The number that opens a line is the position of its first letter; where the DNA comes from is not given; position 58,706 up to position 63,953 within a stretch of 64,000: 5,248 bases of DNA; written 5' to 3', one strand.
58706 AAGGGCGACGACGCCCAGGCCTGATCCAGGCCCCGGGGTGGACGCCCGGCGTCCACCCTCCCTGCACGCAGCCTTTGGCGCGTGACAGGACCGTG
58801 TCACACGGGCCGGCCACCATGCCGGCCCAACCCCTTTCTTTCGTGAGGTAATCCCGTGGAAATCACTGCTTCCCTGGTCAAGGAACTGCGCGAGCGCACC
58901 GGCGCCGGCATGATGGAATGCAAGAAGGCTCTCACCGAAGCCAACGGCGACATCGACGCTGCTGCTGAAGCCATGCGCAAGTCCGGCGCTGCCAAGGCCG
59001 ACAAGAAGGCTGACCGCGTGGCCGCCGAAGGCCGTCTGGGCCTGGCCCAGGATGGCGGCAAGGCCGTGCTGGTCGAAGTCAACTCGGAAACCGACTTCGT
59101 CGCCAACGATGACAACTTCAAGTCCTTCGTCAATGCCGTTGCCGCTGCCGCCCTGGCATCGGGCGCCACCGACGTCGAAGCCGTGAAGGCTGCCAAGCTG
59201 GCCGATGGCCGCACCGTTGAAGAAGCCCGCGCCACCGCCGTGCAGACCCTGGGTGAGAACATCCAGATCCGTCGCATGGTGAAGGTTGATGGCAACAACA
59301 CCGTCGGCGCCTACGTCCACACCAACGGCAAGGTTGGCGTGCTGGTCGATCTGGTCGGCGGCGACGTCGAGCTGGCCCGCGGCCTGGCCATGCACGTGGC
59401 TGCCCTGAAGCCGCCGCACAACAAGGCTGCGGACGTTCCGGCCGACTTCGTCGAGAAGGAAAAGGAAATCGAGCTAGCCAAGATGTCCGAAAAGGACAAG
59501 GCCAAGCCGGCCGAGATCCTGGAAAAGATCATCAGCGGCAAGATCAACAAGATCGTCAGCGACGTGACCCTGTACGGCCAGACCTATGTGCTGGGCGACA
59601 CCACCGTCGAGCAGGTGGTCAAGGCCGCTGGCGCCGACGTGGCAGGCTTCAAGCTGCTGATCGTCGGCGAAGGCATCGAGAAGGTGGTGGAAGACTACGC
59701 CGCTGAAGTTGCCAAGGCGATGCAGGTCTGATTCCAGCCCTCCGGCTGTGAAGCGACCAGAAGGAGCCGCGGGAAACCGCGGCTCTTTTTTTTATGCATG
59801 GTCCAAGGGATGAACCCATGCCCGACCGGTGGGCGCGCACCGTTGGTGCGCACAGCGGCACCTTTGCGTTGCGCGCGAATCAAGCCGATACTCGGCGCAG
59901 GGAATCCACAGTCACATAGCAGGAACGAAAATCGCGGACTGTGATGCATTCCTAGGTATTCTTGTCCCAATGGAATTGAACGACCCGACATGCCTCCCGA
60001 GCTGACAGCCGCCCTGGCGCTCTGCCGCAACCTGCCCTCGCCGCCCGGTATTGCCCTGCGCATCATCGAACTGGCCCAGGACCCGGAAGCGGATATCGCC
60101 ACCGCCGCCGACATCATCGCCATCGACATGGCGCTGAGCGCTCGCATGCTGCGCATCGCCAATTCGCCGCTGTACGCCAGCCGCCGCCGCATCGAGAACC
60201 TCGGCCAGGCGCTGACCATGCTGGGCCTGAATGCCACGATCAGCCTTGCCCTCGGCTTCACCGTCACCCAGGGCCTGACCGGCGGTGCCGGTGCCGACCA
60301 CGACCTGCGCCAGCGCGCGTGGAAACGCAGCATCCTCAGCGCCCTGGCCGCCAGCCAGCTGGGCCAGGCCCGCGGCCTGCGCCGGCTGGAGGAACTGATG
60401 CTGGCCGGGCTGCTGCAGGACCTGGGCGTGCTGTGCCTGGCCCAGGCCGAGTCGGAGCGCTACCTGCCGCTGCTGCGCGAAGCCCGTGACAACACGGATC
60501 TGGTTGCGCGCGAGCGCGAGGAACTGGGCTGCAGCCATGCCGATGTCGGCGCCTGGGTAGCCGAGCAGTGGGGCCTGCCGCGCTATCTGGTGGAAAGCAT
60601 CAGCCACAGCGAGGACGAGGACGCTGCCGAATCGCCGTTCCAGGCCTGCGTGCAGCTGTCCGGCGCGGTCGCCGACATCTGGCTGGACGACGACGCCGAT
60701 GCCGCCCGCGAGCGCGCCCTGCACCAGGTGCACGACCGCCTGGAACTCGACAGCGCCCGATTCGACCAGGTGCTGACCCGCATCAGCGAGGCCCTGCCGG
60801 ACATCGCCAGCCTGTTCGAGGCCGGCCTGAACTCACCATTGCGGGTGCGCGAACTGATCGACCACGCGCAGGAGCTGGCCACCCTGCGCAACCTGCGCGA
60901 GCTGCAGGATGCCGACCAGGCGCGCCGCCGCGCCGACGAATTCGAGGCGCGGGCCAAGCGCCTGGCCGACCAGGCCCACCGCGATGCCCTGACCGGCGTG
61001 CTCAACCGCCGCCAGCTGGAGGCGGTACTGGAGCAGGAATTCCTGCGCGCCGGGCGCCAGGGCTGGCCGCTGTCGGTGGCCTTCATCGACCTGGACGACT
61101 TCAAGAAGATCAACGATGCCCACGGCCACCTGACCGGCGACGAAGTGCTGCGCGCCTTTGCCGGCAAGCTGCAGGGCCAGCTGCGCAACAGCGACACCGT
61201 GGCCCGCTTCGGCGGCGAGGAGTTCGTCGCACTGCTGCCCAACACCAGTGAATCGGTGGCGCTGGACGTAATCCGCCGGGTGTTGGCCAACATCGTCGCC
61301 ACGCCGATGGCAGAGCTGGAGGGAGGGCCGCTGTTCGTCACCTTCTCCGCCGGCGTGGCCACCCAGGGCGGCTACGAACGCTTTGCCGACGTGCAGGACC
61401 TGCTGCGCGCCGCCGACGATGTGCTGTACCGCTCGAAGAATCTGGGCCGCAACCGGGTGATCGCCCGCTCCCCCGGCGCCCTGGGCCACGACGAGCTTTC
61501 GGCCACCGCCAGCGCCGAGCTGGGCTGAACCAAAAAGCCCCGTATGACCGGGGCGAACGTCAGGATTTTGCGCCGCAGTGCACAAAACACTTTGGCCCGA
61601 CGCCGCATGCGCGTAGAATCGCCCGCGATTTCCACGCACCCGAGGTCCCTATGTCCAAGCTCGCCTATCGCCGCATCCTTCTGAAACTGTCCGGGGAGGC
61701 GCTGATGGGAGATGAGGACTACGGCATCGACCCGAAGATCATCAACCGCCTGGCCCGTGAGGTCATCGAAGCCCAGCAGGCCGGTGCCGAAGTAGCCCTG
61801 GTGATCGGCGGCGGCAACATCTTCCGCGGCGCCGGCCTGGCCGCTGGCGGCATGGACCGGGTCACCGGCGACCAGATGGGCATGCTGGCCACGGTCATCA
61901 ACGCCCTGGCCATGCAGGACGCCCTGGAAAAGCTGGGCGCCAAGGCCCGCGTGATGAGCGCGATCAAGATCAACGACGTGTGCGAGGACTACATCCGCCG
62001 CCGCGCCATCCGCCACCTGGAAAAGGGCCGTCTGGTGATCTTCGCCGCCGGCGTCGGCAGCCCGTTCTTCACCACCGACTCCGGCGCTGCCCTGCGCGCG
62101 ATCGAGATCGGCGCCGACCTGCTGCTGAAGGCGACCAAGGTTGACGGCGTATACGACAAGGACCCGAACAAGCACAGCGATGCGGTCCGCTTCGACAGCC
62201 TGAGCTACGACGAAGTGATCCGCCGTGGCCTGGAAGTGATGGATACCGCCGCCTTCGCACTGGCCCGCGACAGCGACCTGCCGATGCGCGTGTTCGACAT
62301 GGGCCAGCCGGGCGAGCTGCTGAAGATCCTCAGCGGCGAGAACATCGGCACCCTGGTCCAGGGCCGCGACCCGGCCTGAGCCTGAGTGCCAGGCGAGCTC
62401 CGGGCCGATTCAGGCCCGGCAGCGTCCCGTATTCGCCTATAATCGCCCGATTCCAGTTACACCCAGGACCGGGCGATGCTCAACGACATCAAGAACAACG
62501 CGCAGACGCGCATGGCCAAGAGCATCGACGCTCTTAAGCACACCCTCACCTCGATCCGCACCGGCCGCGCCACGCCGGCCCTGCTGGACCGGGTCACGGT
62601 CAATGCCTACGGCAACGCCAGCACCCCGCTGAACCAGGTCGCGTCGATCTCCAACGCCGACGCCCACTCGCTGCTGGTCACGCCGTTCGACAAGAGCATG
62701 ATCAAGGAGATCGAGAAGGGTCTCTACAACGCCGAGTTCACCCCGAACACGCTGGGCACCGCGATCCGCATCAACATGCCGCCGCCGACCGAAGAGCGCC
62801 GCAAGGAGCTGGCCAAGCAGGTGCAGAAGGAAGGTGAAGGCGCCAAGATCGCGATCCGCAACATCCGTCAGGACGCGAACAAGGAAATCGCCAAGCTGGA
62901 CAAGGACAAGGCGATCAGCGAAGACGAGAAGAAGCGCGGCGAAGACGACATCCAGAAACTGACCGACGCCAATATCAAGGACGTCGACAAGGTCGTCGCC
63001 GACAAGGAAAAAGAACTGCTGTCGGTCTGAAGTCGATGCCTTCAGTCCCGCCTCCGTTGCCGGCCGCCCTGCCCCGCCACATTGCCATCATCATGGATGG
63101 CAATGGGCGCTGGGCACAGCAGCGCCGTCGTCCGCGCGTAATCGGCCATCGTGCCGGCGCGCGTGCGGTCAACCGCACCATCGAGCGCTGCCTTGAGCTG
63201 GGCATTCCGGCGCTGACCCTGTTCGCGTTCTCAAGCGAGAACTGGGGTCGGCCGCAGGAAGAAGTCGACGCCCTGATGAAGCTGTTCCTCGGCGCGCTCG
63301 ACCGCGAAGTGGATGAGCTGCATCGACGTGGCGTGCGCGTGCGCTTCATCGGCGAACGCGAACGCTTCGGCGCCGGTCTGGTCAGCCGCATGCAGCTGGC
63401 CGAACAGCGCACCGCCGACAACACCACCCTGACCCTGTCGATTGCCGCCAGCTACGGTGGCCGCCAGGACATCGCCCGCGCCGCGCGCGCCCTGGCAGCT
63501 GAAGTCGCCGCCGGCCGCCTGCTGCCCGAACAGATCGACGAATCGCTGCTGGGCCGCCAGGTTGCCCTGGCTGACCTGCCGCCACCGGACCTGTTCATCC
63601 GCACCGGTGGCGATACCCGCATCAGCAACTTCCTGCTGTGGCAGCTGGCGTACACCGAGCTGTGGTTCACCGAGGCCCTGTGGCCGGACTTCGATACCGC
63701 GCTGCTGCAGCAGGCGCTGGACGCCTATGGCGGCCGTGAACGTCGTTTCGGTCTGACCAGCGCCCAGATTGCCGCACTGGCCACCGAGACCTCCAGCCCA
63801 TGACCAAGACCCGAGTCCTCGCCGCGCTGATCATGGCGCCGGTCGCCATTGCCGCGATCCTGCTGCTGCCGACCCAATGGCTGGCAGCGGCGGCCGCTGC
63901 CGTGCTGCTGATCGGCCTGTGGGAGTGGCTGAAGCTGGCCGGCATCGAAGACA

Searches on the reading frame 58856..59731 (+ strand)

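Call 25: search_protein_families(library=pfam, proteins=[window:58856-59731:+], max_evalue=0.00001)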
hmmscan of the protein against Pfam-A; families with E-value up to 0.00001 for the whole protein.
window:58856-59731:+ (291 aa): 1 family
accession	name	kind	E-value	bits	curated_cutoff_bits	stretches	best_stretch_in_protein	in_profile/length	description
PF00889.24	EF_TS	-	1.3e-63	214.7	27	1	70-272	1-204/204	Elongation factor TS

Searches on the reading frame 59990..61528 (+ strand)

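Call 25: search_protein_families(library=pfam, proteins=[window:59990-61528:+], max_evalue=0.00001)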
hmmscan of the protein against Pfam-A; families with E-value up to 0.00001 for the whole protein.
window:59990-61528:+ (512 aa): 2 families
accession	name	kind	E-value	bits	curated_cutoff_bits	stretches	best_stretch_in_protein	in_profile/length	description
PF08668.18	HDOD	-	1.2e-51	175.5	22.9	1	15-208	1-194/196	HDOD domain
PF00990.26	GGDEF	-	5.5e-41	140.4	23.8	1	329-489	1-161/161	Diguanylate cyclase, GGDEF domain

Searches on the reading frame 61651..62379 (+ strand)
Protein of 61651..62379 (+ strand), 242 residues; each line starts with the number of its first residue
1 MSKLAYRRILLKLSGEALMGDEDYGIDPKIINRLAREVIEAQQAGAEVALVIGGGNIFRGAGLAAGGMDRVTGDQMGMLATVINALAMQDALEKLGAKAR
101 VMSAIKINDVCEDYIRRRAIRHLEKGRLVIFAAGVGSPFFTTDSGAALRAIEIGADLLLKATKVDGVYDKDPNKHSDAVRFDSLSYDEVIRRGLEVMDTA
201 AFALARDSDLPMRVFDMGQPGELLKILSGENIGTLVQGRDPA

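Call 25: search_protein_families(library=pfam, proteins=[window:61651-62379:+], max_evalue=0.00001)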
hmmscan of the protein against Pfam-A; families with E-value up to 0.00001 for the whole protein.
window:61651-62379:+ (242 aa): 1 family
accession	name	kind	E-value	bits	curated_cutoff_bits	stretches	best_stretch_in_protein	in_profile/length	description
PF00696.33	AA_kinase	-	1.3e-36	127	24.9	1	8-216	2-234/234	Amino acid kinase family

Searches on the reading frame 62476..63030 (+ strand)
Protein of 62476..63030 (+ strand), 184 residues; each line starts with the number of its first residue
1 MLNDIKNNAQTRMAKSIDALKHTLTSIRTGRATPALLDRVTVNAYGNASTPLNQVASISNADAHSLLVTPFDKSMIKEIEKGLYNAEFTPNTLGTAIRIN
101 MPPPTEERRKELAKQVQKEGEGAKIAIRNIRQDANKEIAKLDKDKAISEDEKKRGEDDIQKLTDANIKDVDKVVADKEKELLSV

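Call 25: search_protein_families(library=pfam, proteins=[window:62476-63030:+], max_evalue=0.00001)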
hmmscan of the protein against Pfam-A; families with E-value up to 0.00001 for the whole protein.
window:62476-63030:+ (184 aa): 1 family
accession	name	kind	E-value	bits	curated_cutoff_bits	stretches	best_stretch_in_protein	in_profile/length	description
PF01765.24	RRF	-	1.2e-59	201.3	29.7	1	20-182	1-164/164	Ribosome recycling factor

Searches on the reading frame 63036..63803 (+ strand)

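Call 25: search_protein_families(library=pfam, proteins=[window:63036-63803:+], max_evalue=0.00001)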
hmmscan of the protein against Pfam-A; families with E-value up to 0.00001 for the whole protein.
window:63036-63803:+ (255 aa): 1 family
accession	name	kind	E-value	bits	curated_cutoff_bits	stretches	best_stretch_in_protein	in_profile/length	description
PF01255.24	Prenyltransf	-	4.6e-80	268.7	27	1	19-239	1-219/219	Putative undecaprenyl diphosphate synthase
